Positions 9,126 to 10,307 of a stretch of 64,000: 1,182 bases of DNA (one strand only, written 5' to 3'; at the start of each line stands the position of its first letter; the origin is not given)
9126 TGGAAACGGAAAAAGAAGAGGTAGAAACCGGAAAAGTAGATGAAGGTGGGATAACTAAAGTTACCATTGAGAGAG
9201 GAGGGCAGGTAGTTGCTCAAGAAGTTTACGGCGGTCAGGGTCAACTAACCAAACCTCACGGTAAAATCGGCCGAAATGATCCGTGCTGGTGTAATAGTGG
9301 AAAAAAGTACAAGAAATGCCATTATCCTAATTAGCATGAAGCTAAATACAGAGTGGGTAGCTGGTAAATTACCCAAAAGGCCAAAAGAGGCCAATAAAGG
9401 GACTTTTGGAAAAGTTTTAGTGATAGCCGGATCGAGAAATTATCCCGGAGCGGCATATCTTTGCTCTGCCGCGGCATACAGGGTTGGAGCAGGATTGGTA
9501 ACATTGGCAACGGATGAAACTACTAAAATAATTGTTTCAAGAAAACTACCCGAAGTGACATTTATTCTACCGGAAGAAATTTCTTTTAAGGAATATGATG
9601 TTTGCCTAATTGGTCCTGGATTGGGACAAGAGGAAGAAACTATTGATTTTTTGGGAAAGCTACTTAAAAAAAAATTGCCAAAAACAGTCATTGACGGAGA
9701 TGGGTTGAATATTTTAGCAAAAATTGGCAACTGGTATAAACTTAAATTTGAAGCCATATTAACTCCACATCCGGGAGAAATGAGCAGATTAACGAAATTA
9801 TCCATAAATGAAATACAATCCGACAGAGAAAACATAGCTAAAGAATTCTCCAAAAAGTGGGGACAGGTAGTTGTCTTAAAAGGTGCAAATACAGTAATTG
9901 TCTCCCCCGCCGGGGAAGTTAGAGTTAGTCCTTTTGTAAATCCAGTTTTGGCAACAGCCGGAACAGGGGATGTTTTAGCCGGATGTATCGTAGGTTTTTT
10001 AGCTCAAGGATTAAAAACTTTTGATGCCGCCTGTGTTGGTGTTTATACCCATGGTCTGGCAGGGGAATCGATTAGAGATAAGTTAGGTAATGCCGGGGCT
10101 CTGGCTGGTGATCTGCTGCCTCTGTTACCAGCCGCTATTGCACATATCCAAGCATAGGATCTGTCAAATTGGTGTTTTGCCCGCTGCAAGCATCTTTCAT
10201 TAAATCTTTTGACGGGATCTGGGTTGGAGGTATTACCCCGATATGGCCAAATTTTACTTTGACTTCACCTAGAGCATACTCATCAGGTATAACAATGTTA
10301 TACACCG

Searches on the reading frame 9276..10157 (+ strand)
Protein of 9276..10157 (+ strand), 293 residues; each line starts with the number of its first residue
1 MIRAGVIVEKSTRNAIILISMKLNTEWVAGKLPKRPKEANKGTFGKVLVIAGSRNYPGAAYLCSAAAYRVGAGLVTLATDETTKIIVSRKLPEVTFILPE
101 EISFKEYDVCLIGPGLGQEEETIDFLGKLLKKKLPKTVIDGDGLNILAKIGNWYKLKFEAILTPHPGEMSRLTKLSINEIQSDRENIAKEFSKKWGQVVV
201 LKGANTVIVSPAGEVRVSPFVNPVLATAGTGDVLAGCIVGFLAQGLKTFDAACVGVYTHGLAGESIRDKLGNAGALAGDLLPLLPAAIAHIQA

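Call 91: search_protein_families(library=pfam, proteins=[window:9276-10157:+], max_evalue=0.01)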
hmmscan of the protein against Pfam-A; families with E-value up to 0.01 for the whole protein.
window:9276-10157:+ (293 aa): 4 families
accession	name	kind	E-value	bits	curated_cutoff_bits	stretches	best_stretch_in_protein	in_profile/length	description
PF01256.23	Carb_kinase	-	2.9e-62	210.8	27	1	47-279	1-235/242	NAD(P)H-hydrate dehydratase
PF08543.17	Phos_pyr_kin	-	7.4e-06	26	27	1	157-251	118-220/246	Phosphomethylpyrimidine kinase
PF00294.29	PfkB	-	0.0014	18.5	25.8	1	161-256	186-283/302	pfkB family carbohydrate kinase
PF13869.12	NUDIX_2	-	0.0098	15.8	27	0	108-165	69-126/188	Nucleotide hydrolase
